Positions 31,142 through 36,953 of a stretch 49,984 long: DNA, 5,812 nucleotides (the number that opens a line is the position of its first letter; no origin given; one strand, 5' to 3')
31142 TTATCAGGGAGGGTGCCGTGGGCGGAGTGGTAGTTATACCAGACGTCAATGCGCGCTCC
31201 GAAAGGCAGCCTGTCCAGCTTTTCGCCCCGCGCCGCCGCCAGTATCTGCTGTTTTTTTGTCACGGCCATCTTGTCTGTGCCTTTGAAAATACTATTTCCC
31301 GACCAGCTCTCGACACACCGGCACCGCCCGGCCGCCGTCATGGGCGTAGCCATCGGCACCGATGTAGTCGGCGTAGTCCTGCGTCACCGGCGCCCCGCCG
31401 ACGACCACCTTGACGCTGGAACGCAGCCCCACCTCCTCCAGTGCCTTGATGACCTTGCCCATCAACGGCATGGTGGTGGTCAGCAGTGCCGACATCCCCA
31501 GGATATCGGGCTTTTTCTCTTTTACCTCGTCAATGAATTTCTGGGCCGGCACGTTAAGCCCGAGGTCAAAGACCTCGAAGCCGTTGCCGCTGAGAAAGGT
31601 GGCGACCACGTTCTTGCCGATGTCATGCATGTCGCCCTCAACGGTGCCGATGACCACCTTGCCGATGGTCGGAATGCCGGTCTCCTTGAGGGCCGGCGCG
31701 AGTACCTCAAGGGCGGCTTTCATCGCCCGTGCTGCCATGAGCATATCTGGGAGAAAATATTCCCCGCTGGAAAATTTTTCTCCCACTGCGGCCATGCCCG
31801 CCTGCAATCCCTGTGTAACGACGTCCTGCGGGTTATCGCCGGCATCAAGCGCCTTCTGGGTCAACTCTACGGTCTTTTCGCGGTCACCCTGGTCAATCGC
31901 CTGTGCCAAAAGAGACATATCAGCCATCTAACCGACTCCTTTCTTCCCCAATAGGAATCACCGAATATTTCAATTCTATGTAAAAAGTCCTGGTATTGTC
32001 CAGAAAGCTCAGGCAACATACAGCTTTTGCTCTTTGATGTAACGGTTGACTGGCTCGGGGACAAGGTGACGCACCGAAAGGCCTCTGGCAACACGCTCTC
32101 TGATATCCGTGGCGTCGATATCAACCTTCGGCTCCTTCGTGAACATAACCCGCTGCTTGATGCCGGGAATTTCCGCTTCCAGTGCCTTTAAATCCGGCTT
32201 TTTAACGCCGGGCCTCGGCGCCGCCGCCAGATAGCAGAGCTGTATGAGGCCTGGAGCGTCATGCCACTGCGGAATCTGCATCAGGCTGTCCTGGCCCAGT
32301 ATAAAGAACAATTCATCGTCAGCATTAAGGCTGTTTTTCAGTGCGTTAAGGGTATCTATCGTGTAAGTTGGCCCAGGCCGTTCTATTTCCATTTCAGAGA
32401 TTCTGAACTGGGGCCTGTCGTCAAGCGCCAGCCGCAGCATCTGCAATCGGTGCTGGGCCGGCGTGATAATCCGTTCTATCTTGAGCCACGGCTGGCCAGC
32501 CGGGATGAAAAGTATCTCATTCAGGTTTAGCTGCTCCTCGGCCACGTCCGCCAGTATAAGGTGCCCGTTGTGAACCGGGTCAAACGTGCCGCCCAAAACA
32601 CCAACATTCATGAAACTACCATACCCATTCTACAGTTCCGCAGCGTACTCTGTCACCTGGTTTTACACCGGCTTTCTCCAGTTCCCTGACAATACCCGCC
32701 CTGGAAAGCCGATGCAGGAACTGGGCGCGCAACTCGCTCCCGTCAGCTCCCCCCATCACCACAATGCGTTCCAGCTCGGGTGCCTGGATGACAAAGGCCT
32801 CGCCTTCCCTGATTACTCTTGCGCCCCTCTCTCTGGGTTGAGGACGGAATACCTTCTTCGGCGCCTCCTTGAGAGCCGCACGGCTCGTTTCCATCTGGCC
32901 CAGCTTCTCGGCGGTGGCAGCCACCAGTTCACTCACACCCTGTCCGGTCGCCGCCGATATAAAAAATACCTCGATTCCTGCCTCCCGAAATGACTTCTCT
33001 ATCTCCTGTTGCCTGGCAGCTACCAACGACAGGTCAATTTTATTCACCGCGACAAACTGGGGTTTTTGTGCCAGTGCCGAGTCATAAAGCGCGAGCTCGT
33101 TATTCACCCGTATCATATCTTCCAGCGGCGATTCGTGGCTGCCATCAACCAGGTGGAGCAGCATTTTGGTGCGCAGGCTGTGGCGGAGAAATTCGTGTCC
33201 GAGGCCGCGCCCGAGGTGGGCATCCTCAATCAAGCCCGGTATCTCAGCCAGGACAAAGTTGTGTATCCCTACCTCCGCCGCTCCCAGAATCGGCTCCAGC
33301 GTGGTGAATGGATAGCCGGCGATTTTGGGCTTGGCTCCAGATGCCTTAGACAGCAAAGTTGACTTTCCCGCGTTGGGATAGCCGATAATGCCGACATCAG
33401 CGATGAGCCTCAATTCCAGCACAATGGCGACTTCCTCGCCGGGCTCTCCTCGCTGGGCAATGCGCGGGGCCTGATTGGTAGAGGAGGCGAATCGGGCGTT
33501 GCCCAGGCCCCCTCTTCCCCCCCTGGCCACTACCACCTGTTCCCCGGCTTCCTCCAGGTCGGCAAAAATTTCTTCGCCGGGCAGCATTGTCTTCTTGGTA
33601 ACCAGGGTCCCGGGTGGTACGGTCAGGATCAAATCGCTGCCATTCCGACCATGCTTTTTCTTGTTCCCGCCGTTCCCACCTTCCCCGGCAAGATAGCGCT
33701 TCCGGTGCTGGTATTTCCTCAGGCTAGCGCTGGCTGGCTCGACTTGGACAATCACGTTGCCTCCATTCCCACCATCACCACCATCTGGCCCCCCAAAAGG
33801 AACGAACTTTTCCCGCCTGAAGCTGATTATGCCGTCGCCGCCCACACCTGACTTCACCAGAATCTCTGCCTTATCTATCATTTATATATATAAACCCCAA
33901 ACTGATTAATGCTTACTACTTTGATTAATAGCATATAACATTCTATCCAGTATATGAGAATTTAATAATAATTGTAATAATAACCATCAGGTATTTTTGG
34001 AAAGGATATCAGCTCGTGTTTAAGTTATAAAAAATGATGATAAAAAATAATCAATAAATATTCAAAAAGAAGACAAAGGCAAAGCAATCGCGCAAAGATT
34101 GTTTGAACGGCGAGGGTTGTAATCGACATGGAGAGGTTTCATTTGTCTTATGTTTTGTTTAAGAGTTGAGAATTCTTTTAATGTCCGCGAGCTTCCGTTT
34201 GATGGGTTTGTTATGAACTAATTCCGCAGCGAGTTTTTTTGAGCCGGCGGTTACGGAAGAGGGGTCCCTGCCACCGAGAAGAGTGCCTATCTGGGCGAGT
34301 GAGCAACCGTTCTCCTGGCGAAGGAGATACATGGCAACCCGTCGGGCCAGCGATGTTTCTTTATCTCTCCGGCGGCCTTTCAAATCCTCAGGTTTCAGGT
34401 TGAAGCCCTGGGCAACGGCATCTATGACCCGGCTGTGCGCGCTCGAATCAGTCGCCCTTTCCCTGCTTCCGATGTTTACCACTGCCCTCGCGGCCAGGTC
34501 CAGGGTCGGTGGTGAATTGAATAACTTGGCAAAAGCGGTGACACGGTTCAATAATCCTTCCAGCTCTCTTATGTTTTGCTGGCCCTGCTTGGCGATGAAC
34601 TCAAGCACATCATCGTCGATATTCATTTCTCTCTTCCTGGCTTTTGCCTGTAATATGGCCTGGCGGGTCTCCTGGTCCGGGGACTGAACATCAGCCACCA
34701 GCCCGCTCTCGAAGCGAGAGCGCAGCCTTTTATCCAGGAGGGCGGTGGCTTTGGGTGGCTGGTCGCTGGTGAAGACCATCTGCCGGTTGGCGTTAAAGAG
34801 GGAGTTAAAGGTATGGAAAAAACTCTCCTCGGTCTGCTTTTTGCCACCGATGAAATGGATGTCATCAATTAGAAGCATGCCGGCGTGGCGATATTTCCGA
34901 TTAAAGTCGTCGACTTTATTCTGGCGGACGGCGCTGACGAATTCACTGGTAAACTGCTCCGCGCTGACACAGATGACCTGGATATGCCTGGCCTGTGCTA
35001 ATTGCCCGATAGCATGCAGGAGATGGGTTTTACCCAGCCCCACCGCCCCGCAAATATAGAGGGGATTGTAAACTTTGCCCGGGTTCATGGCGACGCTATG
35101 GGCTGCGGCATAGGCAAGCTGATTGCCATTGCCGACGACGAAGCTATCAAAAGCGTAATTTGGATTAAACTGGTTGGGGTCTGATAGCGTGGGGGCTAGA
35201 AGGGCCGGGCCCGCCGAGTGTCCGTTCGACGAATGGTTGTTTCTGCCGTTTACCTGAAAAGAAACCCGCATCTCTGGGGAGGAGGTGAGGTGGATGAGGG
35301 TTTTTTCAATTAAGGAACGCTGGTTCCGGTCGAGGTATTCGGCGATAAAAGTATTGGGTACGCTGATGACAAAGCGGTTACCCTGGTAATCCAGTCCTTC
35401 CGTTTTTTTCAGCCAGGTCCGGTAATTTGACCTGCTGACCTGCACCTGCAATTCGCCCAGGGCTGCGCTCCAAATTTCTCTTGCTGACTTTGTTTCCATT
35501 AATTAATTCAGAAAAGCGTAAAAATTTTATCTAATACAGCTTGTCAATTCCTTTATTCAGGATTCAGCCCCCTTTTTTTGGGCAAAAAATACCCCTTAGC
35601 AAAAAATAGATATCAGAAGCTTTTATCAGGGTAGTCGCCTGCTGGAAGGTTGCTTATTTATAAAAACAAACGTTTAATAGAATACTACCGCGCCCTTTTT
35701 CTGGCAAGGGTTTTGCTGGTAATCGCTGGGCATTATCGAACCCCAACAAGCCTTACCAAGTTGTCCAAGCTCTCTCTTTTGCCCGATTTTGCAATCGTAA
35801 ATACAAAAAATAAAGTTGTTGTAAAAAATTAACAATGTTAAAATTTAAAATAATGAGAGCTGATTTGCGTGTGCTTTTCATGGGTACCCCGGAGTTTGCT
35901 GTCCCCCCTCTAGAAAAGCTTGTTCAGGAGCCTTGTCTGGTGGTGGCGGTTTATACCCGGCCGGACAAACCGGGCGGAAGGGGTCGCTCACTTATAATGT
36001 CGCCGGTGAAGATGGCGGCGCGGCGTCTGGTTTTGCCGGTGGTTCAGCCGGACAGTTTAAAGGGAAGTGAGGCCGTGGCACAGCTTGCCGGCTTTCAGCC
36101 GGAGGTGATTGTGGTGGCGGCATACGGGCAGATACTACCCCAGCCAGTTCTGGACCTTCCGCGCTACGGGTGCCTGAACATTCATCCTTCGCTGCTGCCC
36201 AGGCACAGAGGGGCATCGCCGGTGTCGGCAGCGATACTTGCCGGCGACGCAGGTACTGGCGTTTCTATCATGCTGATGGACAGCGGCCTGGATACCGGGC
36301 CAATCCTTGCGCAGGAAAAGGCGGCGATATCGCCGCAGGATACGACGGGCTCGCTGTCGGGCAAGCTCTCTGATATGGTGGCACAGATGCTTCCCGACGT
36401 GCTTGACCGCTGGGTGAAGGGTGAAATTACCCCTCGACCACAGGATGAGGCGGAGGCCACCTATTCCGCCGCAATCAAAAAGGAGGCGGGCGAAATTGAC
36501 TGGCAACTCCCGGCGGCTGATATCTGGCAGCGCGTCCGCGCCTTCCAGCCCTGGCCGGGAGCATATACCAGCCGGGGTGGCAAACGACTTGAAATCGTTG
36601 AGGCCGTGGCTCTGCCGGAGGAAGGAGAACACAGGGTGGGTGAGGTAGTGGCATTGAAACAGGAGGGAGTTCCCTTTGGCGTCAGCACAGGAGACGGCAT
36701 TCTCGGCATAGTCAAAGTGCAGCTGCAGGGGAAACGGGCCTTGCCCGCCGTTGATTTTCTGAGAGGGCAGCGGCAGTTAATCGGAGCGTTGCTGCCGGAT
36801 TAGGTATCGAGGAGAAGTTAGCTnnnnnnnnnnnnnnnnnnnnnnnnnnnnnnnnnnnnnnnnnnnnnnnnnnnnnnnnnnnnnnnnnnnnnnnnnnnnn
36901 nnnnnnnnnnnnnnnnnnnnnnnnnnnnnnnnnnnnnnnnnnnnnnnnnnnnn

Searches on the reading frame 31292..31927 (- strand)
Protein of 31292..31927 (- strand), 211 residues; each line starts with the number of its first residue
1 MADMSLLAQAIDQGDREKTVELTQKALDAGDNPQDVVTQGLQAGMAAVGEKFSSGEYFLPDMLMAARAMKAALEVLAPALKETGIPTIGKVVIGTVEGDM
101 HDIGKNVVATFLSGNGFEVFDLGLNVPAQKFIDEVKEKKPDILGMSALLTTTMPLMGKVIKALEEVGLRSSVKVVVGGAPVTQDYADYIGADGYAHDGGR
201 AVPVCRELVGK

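Call 4: search_protein_families(library=pfam, proteins=[window:31292-31927:-])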
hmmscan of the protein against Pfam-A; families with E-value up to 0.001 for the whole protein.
window:31292-31927:- (211 aa): 2 families
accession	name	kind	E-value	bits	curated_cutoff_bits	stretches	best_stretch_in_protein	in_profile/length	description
PF02310.24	B12-binding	-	2.2e-30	105.4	32.1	1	89-197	1-115/121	B12 binding domain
PF02607.22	B12-binding_2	-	9.8e-24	83.8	23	1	7-76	5-73/74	B12 binding domain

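Call 5: search_protein_families(library=ncbifam, proteins=[window:31292-31927:-], max_evalue=0.00001)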
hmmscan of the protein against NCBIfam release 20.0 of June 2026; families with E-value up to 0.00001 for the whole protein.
window:31292-31927:- (211 aa): 14 families
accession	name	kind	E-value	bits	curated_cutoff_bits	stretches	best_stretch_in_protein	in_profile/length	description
TIGR02370.1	pyl_corrinoid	subfamily_domain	1e-65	220.9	215.3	1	7-197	2-193/197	methyltransferase cognate corrinoid protein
NF047996.1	corrin_MtgC_2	exception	1.2e-65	220.9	370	1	9-209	10-210/212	glycine betaine-specific corrinoid protein MtgC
NF041607.1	dimeth_corrin_MtbC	equivalog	1.5e-59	200.9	350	1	9-208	3-202/203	dimethylamine corrinoid protein MtbC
NF047995.1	corrinoid_MtgC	exception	2e-57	194.1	310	1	7-211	8-215/215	glycine betaine-specific corrinoid protein MtgC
NF040669.1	MtaC2_Meth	equivalog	2.4e-45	155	450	1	7-197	46-234/267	methanol--corrinoid protein MtaC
TIGR02082.1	metH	equivalog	8.8e-45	152.8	1010.85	1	7-206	650-855/1182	methionine synthase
NF040655.1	MtaC_Meth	equivalog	1.7e-39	135.4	420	1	7-198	39-227/253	methanol--corrinoid protein MtaC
NF007024.0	PRK09490.1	equivalog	2e-38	131.9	1497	1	9-209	667-876/1234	methionine synthase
TIGR00640.1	acid_CoA_mut_C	subfamily_domain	1.4e-11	44.5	57.45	1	90-187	4-100/132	methylmalonyl-CoA mutase C-terminal domain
NF002612.0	PRK02261.1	equivalog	1.5e-11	44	110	1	90-180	5-94/148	methylaspartate mutase subunit S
NF052513.1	TransRegCarH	equivalog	5.9e-11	42.2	400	1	7-192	87-262/274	HTH-type transcriptional repressor CarH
NF006944.0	PRK09426.1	equivalog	3.2e-09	35.3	876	1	89-187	590-687/721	methylmalonyl-CoA mutase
TIGR01501.1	MthylAspMutase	equivalog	2.1e-08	34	135.8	1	91-180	4-92/134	methylaspartate mutase subunit S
NF040743.1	ornith_mutase_E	equivalog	4.3e-07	28.3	800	1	90-204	597-718/730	D-ornithine 4,5-aminomutase subunit OraE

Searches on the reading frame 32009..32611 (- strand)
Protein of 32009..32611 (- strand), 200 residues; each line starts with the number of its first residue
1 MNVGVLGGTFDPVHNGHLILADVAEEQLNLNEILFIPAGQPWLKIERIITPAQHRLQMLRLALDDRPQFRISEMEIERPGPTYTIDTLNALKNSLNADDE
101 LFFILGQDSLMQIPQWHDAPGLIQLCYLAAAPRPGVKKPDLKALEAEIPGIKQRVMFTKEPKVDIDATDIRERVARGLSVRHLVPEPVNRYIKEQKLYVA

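Call 4: search_protein_families(library=pfam, proteins=[window:32009-32611:-])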
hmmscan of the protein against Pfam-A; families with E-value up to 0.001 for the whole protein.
window:32009-32611:- (200 aa): 1 family
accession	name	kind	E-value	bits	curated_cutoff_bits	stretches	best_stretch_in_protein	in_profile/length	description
PF01467.32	CTP_transf_like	-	4.5e-23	82.4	21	1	5-173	1-133/133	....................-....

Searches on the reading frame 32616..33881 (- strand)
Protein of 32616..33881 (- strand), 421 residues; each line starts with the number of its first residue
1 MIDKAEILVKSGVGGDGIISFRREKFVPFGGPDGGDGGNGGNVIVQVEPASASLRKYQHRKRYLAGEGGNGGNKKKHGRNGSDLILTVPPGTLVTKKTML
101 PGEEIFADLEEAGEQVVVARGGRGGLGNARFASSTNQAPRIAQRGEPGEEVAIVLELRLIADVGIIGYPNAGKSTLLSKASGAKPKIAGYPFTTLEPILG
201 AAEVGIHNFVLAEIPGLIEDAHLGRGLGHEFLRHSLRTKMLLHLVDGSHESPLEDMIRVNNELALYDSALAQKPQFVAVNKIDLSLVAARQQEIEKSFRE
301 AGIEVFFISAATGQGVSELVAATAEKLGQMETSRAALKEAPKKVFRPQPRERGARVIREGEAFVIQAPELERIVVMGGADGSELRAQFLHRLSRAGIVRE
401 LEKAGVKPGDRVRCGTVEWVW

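Call 4: search_protein_families(library=pfam, proteins=[window:32616-33881:-])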
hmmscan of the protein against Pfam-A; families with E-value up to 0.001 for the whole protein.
window:32616-33881:- (421 aa): 6 families
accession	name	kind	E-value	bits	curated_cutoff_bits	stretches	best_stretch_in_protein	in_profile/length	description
PF01018.28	GTP1_OBG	-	2.8e-55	186.6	27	1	2-159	1-155/155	GTP1/OBG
PF01926.29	MMR_HSR1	-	3e-22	79.3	21.9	1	162-281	1-113/113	50S ribosome-binding GTPase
PF09269.16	DUF1967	-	8.2e-11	42.2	27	1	359-421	6-70/70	Domain of unknown function (DUF1967)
PF02421.24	FeoB_N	-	3.4e-10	40.1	27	1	163-322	3-155/156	Ferrous iron transport protein B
PF03193.22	RsgA_GTPase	-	0.0004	20.7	30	0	274-326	55-107/174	RsgA GTPase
PF00009.33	GTP_EFTU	-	0.00046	20.3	26.5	0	272-325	121-184/188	Elongation factor Tu GTP binding domain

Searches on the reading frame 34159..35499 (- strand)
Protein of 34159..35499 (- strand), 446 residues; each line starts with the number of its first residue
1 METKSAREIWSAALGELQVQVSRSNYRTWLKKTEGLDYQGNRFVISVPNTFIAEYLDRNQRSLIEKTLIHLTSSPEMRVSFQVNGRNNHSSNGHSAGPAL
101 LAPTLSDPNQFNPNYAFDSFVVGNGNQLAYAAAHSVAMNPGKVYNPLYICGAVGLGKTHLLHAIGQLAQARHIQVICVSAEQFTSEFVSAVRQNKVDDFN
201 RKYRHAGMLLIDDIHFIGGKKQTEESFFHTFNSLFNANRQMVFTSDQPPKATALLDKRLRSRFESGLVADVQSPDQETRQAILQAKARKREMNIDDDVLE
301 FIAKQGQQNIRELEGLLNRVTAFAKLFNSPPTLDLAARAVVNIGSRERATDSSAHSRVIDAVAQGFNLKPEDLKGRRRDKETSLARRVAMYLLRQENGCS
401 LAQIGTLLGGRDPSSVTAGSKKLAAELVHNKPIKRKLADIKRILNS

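Call 65: search_protein_families(library=pfam, proteins=[window:34159-35499:-], max_evalue=0.00001)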
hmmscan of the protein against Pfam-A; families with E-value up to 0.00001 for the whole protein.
window:34159-35499:- (446 aa): 7 families
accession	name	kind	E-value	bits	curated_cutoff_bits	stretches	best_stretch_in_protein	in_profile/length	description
PF00308.24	Bac_DnaA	-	1.7e-59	201.1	23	1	112-269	2-161/162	Bacterial DnaA ATPAse domain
PF08299.17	Bac_DnaA_C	-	1.4e-17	63.9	31.5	1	357-422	3-68/69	Bacterial dnaA protein helix-turn-helix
PF11638.13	DnaA_N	-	1.7e-10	40.9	24.6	1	8-66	2-61/65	DnaA N-terminal domain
PF01695.23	IstB_IS21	-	1.6e-07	31.5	24.1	1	148-248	96-195/238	IstB-like ATP binding protein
PF00004.35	AAA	-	4.5e-07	30.8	21.2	1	148-263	2-123/131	ATPase family associated with various cellular activities (AAA)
PF22688.2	Hda_lid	-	4e-06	27.2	27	0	277-320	2-45/65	Hda, lid domain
PF13401.12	AAA_22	-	7.5e-06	26.7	27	0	147-185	8-46/130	AAA domain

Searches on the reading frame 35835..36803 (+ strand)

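Call 65: search_protein_families(library=pfam, proteins=[window:35835-36803:+], max_evalue=0.00001)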
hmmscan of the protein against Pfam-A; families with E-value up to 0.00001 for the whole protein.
window:35835-36803:+ (322 aa): 2 families
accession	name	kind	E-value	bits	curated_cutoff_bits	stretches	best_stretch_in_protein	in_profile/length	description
PF00551.24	Formyl_trans_N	-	1e-43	149.6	26.1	1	12-190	2-181/181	Formyl transferase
PF02911.23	Formyl_trans_C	-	2.4e-25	89.1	21.1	1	214-312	2-99/100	Formyl transferase, C-terminal domain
